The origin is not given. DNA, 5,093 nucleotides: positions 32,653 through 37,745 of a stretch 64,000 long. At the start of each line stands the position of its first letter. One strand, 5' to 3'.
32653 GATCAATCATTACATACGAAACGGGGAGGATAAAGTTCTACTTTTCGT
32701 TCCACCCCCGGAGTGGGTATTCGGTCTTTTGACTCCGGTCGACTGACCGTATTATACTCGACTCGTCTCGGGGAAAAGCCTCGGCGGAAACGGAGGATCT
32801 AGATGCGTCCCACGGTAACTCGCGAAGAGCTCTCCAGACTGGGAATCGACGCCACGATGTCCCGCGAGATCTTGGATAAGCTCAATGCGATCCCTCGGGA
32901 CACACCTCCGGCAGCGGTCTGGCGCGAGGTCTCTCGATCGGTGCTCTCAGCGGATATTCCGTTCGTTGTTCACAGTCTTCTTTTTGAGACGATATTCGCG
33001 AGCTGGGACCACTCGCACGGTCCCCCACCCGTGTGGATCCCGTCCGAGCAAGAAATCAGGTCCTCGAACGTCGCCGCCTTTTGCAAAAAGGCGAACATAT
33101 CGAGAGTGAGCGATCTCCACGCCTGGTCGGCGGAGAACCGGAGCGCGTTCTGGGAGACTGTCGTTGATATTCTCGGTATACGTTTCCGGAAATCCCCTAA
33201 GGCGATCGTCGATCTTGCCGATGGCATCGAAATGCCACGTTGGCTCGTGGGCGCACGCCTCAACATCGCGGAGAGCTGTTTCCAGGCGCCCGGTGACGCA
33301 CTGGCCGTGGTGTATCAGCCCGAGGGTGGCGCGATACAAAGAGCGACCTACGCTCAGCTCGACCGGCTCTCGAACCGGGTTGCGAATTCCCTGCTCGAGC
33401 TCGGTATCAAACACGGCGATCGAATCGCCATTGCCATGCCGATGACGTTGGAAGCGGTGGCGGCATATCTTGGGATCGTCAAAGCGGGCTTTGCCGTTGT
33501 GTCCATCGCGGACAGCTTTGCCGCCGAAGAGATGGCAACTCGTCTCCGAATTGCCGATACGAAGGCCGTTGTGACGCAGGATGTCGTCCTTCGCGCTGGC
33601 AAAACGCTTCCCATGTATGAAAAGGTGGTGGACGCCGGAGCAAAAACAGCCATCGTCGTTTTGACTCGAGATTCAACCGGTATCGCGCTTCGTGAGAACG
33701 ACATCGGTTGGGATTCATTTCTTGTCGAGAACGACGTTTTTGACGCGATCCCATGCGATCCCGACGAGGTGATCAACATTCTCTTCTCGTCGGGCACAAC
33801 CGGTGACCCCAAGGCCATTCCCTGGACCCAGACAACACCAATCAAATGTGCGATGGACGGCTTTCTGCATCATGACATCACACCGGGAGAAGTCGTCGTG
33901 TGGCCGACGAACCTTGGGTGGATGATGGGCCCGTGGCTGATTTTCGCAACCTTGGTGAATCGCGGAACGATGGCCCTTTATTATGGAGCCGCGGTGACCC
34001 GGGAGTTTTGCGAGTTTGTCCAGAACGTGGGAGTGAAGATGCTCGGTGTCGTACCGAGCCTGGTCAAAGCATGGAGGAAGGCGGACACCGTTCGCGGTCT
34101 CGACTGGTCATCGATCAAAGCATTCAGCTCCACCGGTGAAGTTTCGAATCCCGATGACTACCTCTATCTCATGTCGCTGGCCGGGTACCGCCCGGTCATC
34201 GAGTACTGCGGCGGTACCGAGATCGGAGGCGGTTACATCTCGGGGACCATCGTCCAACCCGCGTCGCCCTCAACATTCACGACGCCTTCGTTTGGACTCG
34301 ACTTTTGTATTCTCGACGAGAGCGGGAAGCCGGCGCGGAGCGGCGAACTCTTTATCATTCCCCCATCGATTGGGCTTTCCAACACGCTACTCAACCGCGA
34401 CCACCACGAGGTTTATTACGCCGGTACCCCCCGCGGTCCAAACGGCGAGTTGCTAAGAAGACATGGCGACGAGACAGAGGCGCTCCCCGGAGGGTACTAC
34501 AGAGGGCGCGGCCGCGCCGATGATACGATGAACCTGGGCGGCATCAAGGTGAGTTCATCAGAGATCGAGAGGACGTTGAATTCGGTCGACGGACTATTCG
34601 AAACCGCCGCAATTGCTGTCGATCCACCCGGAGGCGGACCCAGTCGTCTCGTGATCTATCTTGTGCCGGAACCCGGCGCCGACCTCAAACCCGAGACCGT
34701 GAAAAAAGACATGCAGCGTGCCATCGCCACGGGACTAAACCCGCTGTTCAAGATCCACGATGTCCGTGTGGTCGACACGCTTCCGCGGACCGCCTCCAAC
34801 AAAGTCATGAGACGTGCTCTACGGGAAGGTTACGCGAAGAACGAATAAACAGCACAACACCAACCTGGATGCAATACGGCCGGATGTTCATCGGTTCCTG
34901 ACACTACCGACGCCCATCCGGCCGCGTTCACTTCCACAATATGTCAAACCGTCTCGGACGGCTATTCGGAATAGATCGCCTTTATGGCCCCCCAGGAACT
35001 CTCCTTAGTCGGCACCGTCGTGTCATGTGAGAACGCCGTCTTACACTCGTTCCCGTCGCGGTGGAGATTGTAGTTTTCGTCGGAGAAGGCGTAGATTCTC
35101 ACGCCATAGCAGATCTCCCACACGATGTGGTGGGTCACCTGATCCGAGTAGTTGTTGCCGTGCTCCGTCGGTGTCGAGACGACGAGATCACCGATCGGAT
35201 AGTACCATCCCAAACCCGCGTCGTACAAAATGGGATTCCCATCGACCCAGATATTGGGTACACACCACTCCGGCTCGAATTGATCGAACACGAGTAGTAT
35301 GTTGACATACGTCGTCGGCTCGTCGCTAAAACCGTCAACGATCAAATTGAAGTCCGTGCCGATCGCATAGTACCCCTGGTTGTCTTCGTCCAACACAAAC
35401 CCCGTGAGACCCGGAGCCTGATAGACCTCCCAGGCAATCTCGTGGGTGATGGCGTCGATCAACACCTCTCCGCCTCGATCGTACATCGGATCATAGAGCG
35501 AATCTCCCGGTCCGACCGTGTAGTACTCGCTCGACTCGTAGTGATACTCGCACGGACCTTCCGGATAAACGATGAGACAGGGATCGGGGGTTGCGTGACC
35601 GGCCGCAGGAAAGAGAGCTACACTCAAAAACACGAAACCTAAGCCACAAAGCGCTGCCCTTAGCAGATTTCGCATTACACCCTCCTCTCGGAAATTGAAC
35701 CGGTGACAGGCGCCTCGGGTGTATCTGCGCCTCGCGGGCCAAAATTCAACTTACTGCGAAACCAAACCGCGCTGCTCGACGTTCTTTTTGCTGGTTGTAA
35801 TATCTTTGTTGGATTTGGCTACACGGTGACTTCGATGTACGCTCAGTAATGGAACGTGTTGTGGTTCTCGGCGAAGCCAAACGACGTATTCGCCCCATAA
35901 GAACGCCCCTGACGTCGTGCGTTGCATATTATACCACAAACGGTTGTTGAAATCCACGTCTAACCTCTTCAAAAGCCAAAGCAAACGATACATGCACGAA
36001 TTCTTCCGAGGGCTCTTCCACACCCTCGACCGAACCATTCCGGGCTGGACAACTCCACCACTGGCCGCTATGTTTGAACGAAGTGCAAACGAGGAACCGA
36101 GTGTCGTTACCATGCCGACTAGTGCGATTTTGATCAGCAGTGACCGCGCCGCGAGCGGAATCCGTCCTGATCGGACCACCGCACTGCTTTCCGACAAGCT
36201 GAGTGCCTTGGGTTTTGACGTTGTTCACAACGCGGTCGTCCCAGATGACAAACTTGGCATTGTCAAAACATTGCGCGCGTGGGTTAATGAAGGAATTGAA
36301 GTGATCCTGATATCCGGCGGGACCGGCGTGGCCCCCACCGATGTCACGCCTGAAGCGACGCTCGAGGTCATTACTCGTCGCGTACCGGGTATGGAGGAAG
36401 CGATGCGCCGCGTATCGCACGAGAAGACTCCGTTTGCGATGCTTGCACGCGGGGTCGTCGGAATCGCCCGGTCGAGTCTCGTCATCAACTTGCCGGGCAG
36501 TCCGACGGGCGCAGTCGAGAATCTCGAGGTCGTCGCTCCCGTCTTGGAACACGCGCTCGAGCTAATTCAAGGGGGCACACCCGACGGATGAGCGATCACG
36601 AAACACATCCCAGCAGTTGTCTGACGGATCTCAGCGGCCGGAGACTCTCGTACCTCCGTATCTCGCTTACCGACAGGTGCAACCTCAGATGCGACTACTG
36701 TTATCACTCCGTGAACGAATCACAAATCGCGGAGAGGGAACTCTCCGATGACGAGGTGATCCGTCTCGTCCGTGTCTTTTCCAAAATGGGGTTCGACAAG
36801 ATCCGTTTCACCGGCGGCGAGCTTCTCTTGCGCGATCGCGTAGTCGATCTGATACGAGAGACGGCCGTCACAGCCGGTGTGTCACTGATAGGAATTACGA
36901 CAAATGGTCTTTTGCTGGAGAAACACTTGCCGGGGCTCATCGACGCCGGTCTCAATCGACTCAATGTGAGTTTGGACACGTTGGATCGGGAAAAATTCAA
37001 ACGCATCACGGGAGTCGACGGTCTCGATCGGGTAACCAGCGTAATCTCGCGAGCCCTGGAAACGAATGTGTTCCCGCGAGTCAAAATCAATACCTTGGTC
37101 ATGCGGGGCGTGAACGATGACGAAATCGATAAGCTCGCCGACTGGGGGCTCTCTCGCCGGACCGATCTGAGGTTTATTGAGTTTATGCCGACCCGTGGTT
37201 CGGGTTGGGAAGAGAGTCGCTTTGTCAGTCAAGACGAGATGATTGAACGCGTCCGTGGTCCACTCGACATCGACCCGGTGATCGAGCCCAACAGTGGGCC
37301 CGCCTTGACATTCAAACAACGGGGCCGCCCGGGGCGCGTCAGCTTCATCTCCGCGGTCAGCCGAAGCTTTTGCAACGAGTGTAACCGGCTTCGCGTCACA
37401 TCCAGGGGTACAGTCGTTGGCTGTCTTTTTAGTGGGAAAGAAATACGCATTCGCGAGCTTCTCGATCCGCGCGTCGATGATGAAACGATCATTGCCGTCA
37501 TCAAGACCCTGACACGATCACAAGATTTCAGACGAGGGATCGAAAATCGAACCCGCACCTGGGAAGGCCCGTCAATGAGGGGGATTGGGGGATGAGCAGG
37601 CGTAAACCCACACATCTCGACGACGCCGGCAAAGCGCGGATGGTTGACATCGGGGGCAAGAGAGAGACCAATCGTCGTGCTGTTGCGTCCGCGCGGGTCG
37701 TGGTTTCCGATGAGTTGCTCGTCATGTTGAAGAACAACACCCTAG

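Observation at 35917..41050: Moco operon with MoaC–MOSC fusion and a eukaryote-type MOT1 molybdate transporter; together with the NifS fusion this forms a 'split MOCOS' arrangement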

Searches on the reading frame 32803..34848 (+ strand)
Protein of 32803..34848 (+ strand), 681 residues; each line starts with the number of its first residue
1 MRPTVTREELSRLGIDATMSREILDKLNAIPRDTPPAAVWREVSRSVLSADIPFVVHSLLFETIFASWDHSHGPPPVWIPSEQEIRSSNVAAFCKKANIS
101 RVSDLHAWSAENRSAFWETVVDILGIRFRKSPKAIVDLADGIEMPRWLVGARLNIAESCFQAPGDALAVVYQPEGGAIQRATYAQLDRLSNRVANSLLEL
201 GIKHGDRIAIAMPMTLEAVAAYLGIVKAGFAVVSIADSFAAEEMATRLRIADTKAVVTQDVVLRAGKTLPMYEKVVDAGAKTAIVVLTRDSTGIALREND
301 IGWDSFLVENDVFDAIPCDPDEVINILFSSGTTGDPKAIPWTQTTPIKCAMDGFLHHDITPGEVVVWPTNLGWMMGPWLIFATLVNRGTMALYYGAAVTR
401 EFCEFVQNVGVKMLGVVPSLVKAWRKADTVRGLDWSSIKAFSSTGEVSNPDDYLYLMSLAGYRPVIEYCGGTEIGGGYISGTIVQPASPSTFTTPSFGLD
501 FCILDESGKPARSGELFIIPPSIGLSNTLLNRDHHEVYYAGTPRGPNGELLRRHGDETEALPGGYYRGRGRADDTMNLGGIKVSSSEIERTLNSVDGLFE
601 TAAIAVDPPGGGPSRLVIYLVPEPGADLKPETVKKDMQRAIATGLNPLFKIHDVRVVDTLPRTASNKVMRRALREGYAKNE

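Call 5: search_protein_families(library=pfam, proteins=[window:32803-34848:+], max_evalue=0.001)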
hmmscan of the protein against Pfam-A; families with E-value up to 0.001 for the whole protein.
window:32803-34848:+ (681 aa): 3 families
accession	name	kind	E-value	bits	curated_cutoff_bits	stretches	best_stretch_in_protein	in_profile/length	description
PF00501.34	AMP-binding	-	4.1e-53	181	29.9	1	159-518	5-374/384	AMP-binding enzyme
PF16177.11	ACAS_N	-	3.3e-08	33.7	27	1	104-159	3-55/55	Acetyl-coenzyme A synthetase N-terminus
PF13193.12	AMP-binding_C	-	1.7e-07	32.5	24.5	1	587-667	1-76/76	AMP-binding enzyme C-terminal domain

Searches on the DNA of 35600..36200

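Call 25: search_rna_families(source=window, start=35600, end=36200, threshold=evalue, max_evalue=1, show_alignments=2)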
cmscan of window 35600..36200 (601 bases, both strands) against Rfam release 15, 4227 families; matches with E-value up to 1: 0.
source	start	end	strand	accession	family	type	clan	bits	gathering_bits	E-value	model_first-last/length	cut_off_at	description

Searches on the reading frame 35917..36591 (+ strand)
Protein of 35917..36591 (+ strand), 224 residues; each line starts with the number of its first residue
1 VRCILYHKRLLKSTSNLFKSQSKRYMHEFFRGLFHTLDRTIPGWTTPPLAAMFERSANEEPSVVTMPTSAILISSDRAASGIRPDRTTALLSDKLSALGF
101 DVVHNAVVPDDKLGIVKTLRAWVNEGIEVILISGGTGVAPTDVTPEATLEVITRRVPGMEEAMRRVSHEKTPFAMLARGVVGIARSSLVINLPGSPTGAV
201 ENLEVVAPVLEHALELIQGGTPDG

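Call 3: search_protein_families(library=pfam, proteins=[window:35917-36591:+], max_evalue=0.01)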
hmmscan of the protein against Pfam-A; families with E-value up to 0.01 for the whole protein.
window:35917-36591:+ (224 aa): 1 family
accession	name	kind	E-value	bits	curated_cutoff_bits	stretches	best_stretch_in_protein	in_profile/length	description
PF00994.29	MoCF_biosynth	-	8.8e-31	107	26.6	1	70-212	1-144/144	Probable molybdopterin binding domain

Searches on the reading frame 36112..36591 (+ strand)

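Call 10: search_protein_families(library=ncbifam, proteins=[window:36112-36591:+], max_evalue=0.001)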
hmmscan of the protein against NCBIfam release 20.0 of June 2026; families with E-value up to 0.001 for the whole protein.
window:36112-36591:+ (159 aa): 9 families
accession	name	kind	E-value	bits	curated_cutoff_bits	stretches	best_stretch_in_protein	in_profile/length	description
NF002947.1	PRK03604.1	equivalog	2.6e-48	164.8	285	1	4-155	148-299/301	bifunctional molybdenum cofactor biosynthesis protein MoaC/MoaB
TIGR00177.1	molyb_syn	domain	4.3e-33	114.3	85.35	1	4-142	4-146/148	molybdenum cofactor synthesis domain-containing protein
NF006932.0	PRK09417.1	equivalog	1.1e-30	106.6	158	1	6-141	8-146/193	molybdopterin adenylyltransferase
TIGR02667.1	moaB_proteo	equivalog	2.4e-22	79.4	222.4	1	5-138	8-141/163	molybdenum cofactor biosynthesis protein B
NF002291.0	PRK01215.1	equivalog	1.3e-08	34.3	293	1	24-102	26-103/264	nicotinamide mononucleotide deamidase-related protein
NF001813.0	PRK00549.1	equivalog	1.5e-07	30.7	379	1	21-102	20-100/414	competence/damage-inducible protein A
NF002977.0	PRK03670.1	equivalog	1.5e-06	27.8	305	1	6-102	5-101/252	competence damage-inducible protein A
NF011068.0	PRK14498.1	equivalog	1.4e-05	23.4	534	0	23-81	215-272/647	molybdopterin biosynthesis protein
TIGR00200.1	cinA_nterm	subfamily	0.00053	18.8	243.15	1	23-98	23-97/414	CinA family nicotinamide mononucleotide deamidase-related protein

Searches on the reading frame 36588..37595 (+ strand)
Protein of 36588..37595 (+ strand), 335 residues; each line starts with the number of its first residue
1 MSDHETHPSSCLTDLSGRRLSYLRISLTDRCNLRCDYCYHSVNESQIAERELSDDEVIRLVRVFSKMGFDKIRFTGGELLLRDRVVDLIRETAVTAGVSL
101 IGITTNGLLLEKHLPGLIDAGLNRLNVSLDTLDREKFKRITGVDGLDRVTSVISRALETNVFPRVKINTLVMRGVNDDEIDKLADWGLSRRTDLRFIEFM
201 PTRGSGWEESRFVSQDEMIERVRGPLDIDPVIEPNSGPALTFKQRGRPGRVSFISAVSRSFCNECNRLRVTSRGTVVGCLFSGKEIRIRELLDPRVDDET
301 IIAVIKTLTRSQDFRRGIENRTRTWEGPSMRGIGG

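Call 3: search_protein_families(library=pfam, proteins=[window:36588-37595:+], max_evalue=0.01)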
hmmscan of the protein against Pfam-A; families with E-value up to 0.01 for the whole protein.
window:36588-37595:+ (335 aa): 3 families
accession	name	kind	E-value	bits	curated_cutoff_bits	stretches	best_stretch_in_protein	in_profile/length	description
PF04055.27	Radical_SAM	-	1.6e-31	110.2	29.5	1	25-186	1-165/166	Radical SAM superfamily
PF06463.18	Mob_synth_C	-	2.8e-28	98.9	37.4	1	193-310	2-120/128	Molybdenum Cofactor Synthesis C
PF13353.11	Fer4_12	-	0.00019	22.2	22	1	29-115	13-99/137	4Fe-4S single cluster domain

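Call 10: search_protein_families(library=ncbifam, proteins=[window:36588-37595:+], max_evalue=0.001)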
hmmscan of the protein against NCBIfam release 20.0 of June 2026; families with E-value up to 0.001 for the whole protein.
window:36588-37595:+ (335 aa): 72 families (the best 25 are shown)
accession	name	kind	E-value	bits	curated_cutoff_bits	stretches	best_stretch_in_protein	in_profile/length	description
TIGR02666.1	moaA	equivalog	4.6e-94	315.1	284.05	1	12-335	1-336/336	GTP 3',8-cyclase MoaA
TIGR02668.1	moaA_archaeal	equivalog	1.4e-60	204.8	325.25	1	12-306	1-292/303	GTP 3',8-cyclase MoaA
NF001199.0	PRK00164.2-1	equivalog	2.2e-58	197.8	231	1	12-306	3-295/308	GTP 3',8-cyclase MoaA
NF038283.1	viperin_w_prok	equivalog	1.5e-20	73.6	180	1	27-181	8-172/281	viperin family antiviral radical SAM protein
NF045646.2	rSAM_Se_TrsS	equivalog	2e-19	69.5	490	1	25-203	90-267/441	radical SAM (seleno)protein TrsS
TIGR04055.1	rSAM_NirJ2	equivalog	5.5e-19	68.9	500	1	27-200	6-174/326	putative heme d1 biosynthesis radical SAM protein NirJ2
NF045702.1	rSAM_GDGT_ether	equivalog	2.5e-18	66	450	1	24-207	89-273/486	tetraether lipid synthase Tes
TIGR04311.1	rSAM_Geo_metal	subfamily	4.6e-18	65.5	400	1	23-193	5-180/423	radical SAM/SPASM family putative metalloenzyme maturase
TIGR04347.1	pseudo_SAM_Halo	equivalog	5.6e-18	65.4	525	1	26-190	43-206/390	TIGR04347 family pseudo-SAM/SPASM protein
TIGR02109.1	PQQ_syn_pqqE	equivalog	5.1e-17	61.9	381.35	1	23-208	9-188/358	pyrroloquinoline quinone biosynthesis protein PqqE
NF045574.1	sacti_mat_StsB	exception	8.4e-17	61.1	625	1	19-185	94-254/466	StsB family radical SAM/SPASM domain sactipeptide maturase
TIGR04317.1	W_rSAM_matur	equivalog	3.4e-16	59.3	380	1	20-173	3-158/349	tungsten cofactor oxidoreductase radical SAM maturase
TIGR04545.1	rSAM_ahbD_hemeb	equivalog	1.3e-14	54.4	500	1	27-185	6-160/339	heme b synthase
TIGR04466.1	rSAM_BlsE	equivalog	5.7e-14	52.3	400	1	21-170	3-146/327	cytosylglucuronate decarboxylase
NF050035.1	rSAM_WgK_link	exception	6.3e-14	51.7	650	1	23-177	11-163/367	radical SAM/SPASM peptide maturase WgkB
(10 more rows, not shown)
